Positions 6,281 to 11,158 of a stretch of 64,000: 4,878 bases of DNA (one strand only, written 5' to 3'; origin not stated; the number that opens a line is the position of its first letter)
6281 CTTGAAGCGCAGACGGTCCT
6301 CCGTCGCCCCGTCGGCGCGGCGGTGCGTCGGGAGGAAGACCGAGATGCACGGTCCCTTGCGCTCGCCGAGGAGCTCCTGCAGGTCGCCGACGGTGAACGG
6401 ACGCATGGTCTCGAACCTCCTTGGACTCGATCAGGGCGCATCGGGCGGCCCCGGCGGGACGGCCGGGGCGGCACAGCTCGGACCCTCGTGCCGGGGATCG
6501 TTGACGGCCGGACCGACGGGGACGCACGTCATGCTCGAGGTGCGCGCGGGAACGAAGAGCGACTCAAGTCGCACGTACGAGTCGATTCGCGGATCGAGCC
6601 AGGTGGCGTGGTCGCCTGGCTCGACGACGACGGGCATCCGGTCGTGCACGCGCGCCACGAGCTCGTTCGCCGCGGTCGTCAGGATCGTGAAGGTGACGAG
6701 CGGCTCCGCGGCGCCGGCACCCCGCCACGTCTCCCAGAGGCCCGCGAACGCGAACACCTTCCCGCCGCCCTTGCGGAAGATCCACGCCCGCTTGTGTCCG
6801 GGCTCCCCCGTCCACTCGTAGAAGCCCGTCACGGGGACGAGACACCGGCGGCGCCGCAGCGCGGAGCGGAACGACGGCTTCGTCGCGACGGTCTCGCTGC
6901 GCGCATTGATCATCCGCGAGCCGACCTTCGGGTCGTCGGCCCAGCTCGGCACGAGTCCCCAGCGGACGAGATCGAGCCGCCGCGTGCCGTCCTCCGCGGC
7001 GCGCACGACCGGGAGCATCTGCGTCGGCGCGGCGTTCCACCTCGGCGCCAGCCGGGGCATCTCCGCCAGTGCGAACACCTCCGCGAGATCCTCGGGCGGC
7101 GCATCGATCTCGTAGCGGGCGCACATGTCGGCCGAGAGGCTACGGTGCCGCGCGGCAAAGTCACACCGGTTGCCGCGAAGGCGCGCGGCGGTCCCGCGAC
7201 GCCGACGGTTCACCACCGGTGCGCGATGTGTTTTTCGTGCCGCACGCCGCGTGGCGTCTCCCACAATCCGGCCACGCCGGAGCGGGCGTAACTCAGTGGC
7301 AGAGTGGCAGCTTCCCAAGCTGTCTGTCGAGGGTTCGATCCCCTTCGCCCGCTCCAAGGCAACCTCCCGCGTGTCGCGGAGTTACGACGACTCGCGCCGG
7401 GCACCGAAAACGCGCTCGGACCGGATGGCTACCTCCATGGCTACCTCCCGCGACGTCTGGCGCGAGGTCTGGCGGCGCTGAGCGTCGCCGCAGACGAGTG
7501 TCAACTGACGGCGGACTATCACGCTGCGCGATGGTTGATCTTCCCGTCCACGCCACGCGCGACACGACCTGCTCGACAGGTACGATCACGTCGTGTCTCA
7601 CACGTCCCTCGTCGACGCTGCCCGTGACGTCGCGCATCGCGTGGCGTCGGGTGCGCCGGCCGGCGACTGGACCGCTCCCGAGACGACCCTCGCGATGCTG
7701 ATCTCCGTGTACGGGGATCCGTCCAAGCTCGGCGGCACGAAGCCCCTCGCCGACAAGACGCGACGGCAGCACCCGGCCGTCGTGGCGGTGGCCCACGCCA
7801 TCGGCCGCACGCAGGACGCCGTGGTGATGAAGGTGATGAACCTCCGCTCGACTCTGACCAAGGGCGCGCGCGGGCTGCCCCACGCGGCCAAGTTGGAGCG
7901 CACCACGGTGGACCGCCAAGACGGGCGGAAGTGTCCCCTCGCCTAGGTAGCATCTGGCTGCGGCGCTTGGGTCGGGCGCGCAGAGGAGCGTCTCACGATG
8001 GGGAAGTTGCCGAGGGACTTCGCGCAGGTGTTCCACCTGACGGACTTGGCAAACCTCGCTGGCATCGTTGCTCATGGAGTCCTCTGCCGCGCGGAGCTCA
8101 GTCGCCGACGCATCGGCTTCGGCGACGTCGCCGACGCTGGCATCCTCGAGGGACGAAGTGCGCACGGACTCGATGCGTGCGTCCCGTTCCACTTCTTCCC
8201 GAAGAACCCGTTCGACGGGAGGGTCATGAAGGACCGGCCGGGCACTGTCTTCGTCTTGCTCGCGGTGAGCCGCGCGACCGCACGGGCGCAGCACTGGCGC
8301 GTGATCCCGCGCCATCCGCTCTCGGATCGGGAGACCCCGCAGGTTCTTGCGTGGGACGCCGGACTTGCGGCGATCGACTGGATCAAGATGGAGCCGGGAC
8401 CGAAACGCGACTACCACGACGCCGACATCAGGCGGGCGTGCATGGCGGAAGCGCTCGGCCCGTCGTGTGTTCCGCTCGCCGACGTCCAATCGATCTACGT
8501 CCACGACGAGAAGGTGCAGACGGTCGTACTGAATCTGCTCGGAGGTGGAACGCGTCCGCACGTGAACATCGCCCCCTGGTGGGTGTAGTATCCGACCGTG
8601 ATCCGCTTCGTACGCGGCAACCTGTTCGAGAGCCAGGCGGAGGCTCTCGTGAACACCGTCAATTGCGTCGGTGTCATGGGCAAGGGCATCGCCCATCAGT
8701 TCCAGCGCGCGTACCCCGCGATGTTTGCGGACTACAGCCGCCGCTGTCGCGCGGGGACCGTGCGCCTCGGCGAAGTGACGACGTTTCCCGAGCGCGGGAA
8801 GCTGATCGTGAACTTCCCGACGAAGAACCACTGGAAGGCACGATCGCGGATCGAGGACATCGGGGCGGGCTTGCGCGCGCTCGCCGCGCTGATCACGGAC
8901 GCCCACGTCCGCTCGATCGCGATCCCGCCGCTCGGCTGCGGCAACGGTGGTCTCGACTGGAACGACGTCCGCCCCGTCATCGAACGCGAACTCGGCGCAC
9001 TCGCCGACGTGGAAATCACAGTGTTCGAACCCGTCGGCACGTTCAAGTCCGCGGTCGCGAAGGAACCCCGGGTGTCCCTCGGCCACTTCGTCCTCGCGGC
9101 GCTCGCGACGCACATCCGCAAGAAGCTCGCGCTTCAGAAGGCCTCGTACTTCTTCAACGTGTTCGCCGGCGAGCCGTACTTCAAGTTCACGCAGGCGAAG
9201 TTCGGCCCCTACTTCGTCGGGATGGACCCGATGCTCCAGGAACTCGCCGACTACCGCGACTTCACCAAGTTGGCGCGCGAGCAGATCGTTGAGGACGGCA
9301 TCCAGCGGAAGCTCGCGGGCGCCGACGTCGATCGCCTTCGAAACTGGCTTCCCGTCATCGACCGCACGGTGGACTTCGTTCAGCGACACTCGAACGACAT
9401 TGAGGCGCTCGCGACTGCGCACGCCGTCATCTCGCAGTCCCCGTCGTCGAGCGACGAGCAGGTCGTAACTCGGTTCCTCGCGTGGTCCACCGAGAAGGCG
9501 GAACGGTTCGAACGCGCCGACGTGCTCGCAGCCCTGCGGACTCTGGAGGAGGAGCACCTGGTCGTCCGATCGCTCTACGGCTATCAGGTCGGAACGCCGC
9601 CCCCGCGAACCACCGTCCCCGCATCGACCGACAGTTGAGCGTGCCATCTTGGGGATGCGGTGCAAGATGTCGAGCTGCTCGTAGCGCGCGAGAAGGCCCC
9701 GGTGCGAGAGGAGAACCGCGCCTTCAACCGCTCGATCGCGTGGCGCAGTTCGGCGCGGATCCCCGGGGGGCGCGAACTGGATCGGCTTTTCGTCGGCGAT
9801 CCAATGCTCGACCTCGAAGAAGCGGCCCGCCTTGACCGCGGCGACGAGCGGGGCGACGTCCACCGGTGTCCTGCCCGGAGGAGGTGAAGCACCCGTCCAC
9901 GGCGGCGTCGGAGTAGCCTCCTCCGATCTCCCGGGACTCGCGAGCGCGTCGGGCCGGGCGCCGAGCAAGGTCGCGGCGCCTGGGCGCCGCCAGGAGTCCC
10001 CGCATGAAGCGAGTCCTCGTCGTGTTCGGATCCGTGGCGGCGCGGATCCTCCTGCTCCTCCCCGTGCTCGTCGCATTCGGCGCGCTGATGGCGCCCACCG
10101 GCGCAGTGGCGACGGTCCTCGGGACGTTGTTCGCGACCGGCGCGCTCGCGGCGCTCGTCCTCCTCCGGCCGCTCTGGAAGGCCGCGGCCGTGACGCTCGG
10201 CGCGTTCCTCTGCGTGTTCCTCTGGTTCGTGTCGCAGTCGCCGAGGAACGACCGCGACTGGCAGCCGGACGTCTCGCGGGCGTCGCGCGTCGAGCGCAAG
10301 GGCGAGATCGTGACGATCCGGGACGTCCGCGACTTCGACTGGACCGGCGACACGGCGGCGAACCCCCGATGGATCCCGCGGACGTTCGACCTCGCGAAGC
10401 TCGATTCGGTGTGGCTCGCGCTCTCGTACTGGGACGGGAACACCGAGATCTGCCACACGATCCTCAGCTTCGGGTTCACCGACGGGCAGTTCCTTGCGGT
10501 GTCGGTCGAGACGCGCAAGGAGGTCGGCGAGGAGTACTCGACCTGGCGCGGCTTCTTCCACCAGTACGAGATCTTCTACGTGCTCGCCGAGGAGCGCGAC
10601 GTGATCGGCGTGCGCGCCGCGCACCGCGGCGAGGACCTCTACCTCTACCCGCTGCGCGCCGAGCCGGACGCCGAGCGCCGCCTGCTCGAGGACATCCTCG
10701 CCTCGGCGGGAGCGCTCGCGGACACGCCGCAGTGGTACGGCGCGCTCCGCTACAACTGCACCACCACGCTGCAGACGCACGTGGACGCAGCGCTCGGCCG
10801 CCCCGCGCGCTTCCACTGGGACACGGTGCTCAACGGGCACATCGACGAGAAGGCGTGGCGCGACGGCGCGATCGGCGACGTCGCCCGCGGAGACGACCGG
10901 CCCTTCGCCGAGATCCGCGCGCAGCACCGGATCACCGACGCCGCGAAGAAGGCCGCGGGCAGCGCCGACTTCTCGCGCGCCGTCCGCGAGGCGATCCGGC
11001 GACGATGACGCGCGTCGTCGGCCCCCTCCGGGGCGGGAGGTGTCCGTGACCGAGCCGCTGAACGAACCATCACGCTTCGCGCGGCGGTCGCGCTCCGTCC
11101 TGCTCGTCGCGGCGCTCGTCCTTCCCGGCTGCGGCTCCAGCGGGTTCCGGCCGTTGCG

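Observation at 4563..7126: SRAP (YedK-like) - eRF1-like baeRF - unknown protein operon beside tRNA-Gly/DarTG: candidate uncharacterised stress or conflict module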

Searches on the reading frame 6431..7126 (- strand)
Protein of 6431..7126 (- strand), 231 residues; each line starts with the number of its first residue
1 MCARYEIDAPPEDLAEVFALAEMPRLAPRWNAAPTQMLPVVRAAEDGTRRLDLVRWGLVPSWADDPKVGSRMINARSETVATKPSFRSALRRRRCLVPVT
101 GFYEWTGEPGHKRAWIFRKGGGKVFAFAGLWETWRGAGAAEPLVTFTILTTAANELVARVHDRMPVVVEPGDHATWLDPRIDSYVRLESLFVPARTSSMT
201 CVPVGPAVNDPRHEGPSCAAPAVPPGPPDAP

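Call 3: search_protein_families(library=pfam, proteins=[window:6431-7126:-], max_evalue=0.01)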
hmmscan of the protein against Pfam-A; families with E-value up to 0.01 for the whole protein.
window:6431-7126:- (231 aa): 1 family
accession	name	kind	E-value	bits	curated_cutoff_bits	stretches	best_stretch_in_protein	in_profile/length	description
PF02586.19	SRAP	-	8.1e-72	241.6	27.1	1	1-210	1-213/214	SOS response associated peptidase (SRAP)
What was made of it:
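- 6431..7126 (-): SRAP (YedK/HMCES-type abasic-site DNA-protein crosslinking protein), 231 aa, starts Met-Cys2. Pfam PF02586, E 8e-72, profile positions 1-213 of 214 (call 3).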

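Call 5: search_protein_families(library=ncbifam, proteins=[window:6431-7126:-], max_evalue=0.1)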
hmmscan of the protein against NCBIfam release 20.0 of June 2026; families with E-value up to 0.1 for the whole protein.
window:6431-7126:- (231 aa): 2 families
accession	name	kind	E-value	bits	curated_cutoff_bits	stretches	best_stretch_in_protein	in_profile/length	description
NF007413.0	PRK09951.1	subfamily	8.2e-19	67.8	349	1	24-185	30-184/222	hypothetical protein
TIGR03450.1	mycothiol_INO1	equivalog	0.0077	15.5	638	1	153-189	247-282/355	inositol-3-phosphate synthase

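Call 6: search_protein_families(library=padloc, proteins=[window:6431-7126:-], max_evalue=0.1)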
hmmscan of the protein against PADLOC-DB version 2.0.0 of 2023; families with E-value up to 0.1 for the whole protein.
window:6431-7126:- (231 aa): 0 families

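Call 39: search_solved_structures(query=window:6431-7126:-, max_evalue=0.001, show_alignments=1)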
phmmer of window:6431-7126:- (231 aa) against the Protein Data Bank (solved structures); distinct sequences matched with E-value up to 0.001: 12.
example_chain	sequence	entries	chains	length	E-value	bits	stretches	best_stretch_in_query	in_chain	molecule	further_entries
2f20_A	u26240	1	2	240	2.3e-24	89.7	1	50-201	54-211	conserved hypothetical protein, with conserved domain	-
6oe7_A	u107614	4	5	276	1e-19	74.4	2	28-108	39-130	Embryonic stem cell-specific 5-hydroxymethylcytosine-binding protein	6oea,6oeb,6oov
5ko9_A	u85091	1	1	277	1.1e-19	74.3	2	28-108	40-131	Embryonic stem cell-specific 5-hydroxymethylcytosine-binding protein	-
6kcq_B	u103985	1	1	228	3.5e-17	66.2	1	24-222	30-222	SOS response-associated protein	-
6nuh_A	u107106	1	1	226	5.7e-17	65.5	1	24-222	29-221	SOS response-associated peptidase YedK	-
6kbs_B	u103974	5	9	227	5.7e-17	65.5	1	24-222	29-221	SOS response-associated protein | SOS response-associated peptidase YedK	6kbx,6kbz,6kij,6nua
8d2m_A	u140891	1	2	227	6e-17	65.4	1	24-222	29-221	Abasic site processing protein YedK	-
2icu_A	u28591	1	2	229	6.5e-17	65.3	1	24-220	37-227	Hypothetical protein yedK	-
6kbu_B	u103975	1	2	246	9.7e-17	64.7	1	24-220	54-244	SOS response-associated protein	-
2bdv_A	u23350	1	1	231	8.6e-11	45.2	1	1-221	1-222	phage-related conserved hypothetical protein, BB2244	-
1zn6_A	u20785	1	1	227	5.6e-09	39.3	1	48-178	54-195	phage-related conserved hypothetical protein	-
2aeg_A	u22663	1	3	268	6.4e-08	35.8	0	93-171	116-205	hypothetical protein AGR_pAT_140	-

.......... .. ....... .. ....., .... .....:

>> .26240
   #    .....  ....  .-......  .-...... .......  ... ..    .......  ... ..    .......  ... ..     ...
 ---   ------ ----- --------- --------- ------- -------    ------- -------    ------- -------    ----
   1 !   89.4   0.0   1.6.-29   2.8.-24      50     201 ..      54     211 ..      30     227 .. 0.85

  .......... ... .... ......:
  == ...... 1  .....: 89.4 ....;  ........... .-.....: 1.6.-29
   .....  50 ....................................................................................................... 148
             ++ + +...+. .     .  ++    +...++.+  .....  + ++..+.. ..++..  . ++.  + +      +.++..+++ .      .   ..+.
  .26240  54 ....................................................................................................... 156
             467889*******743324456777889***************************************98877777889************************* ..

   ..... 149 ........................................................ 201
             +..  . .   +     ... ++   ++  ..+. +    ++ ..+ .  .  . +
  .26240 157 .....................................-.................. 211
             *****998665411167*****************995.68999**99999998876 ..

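Call 65: search_solved_structures(query=window:6431-7126:-, max_evalue=1e-15, show_alignments=5)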
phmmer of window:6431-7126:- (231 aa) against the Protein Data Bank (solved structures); distinct sequences matched with E-value up to 1e-15: 9.
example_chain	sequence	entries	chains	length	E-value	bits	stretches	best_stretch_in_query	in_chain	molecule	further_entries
2f20_A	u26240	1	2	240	2.3e-24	89.7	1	50-201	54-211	conserved hypothetical protein, with conserved domain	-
6oe7_A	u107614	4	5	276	1e-19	74.4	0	28-108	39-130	Embryonic stem cell-specific 5-hydroxymethylcytosine-binding protein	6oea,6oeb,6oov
5ko9_A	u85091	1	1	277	1.1e-19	74.3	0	28-108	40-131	Embryonic stem cell-specific 5-hydroxymethylcytosine-binding protein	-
6kcq_B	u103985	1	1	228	3.5e-17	66.2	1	24-222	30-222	SOS response-associated protein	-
6nuh_A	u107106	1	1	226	5.7e-17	65.5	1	24-222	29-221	SOS response-associated peptidase YedK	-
6kbs_B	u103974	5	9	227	5.7e-17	65.5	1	24-222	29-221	SOS response-associated protein | SOS response-associated peptidase YedK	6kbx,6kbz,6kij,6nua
8d2m_A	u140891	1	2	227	6e-17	65.4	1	24-222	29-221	Abasic site processing protein YedK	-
2icu_A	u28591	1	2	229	6.5e-17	65.3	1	24-220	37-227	Hypothetical protein yedK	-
6kbu_B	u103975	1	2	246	9.7e-17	64.7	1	24-220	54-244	SOS response-associated protein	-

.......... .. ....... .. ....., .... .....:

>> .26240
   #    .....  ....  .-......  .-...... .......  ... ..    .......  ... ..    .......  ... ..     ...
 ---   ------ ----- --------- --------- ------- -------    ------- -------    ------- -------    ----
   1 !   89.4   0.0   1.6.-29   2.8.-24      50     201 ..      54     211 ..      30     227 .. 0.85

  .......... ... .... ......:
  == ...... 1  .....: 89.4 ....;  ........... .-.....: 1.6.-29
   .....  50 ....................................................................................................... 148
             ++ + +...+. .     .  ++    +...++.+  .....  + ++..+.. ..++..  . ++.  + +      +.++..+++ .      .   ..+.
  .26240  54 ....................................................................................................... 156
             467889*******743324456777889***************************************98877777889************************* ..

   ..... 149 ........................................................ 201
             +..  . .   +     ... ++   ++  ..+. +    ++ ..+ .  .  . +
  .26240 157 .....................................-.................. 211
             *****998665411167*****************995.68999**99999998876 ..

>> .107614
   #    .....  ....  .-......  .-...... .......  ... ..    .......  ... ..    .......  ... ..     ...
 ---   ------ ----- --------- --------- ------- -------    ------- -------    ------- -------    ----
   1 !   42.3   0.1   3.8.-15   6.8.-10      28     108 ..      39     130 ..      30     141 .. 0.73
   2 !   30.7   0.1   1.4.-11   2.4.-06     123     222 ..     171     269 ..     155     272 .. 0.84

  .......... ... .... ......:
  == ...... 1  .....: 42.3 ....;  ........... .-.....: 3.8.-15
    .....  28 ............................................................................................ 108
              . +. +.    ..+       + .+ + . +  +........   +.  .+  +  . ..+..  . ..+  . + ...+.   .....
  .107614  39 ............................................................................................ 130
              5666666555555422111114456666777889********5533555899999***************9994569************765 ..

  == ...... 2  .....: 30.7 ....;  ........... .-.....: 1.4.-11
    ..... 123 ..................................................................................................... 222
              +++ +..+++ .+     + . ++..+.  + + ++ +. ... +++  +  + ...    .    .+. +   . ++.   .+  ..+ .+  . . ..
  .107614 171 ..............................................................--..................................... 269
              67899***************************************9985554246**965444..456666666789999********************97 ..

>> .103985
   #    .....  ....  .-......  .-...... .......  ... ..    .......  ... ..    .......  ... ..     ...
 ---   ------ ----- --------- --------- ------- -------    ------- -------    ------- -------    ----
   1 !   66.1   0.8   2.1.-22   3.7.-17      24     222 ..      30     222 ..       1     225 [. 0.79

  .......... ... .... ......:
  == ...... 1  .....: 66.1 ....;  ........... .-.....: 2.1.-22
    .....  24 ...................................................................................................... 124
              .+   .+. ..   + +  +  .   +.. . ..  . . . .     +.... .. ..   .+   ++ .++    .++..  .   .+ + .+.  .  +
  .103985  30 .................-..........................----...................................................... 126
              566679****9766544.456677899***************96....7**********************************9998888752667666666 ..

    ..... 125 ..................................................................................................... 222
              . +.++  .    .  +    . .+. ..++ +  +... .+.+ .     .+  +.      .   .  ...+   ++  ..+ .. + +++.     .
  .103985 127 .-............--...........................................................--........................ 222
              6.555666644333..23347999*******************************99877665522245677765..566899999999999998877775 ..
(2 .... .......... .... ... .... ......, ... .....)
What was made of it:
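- On SRAP (YedK/HMCES, PF02586): INARSET, GFYEW and HDRMP align with YedK's INARVET, GWFEW and HDRRP (call 65).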

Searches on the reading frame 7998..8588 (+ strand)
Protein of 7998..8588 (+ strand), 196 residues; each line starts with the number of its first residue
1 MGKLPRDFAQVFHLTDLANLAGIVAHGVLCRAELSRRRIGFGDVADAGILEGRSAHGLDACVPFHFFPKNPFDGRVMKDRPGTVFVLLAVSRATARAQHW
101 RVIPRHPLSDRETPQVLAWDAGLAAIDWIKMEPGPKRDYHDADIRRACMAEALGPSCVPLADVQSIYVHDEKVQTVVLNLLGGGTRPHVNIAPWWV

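Call 3: search_protein_families(library=pfam, proteins=[window:7998-8588:+], max_evalue=0.01)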
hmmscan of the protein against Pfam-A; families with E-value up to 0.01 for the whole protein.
window:7998-8588:+ (196 aa): 1 family
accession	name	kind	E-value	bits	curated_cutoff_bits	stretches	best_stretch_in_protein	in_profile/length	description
PF14487.12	DarT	-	1.9e-17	64.1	22.5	1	12-195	1-199/201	ssDNA thymidine ADP-ribosyltransferase, DarT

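Call 5: search_protein_families(library=ncbifam, proteins=[window:7998-8588:+], max_evalue=0.1)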
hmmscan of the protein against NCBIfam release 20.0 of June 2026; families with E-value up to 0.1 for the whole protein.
window:7998-8588:+ (196 aa): 1 family
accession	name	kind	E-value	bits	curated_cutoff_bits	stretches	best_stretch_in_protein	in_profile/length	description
NF048013.1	toxin_DarT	equivalog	6.1e-15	55.5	150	1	11-195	1-202/204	type II toxin-antitoxin system toxin DNA ADP-ribosyl transferase DarT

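Call 6: search_protein_families(library=padloc, proteins=[window:7998-8588:+], max_evalue=0.1)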
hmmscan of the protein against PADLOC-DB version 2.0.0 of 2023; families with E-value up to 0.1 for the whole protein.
window:7998-8588:+ (196 aa): 1 family
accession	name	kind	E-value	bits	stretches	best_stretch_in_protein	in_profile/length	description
PDLC02991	DarT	-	2.1e-31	107.4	1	9-195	10-194/196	-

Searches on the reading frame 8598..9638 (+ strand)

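Call 3: search_protein_families(library=pfam, proteins=[window:8598-9638:+], max_evalue=0.01)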
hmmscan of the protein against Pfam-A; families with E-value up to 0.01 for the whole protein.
window:8598-9638:+ (346 aa): 1 family
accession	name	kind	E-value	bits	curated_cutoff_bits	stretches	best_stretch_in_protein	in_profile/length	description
PF01661.27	Macro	-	4.1e-20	72.3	22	1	18-127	1-117/118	Macro domain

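Call 5: search_protein_families(library=ncbifam, proteins=[window:8598-9638:+], max_evalue=0.1)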
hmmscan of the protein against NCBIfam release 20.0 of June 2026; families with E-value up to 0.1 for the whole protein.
window:8598-9638:+ (346 aa): 3 families
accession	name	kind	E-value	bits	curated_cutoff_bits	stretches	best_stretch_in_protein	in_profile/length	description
NF048014.1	antitoxin_DarG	equivalog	9.3e-83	278.3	250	1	2-316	1-338/338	type II toxin-antitoxin system antitoxin DNA ADP-ribosyl glycohydrolase DarG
NF001666.0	PRK00431.2-2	equivalog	2.5e-06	27.5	246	1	2-120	3-122/164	ADP-ribose-binding protein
NF001667.0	PRK00431.2-3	equivalog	0.071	12.7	252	0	2-119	10-130/182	ADP-ribose-binding protein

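Call 6: search_protein_families(library=padloc, proteins=[window:8598-9638:+], max_evalue=0.1)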
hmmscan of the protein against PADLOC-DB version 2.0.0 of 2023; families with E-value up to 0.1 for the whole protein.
window:8598-9638:+ (346 aa): 1 family
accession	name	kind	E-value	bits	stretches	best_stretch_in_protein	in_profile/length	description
PDLC02990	DarG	-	1.2e-89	299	1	1-319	1-328/329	-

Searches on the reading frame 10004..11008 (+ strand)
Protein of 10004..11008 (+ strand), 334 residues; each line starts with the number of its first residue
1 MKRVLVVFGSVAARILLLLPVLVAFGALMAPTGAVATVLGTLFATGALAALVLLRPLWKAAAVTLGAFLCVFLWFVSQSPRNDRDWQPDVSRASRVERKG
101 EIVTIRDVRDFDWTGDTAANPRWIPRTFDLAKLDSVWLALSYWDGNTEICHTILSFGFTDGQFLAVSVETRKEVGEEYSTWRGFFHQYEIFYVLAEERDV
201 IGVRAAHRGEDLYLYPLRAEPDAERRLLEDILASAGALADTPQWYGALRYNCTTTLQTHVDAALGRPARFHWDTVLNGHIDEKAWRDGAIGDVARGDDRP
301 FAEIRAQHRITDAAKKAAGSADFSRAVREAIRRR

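Call 3: search_protein_families(library=pfam, proteins=[window:10004-11008:+], max_evalue=0.01)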
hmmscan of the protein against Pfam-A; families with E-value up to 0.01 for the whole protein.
window:10004-11008:+ (334 aa): 2 families
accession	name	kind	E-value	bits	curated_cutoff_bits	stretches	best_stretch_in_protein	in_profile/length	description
PF13387.12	Lnb_N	-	5e-34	117.8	22.2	1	121-265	3-153/175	Lnb N-terminal periplasmic domain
PF13567.11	DUF4131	-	0.00064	19.9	31.6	1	38-110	9-81/165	Domain of unknown function (DUF4131)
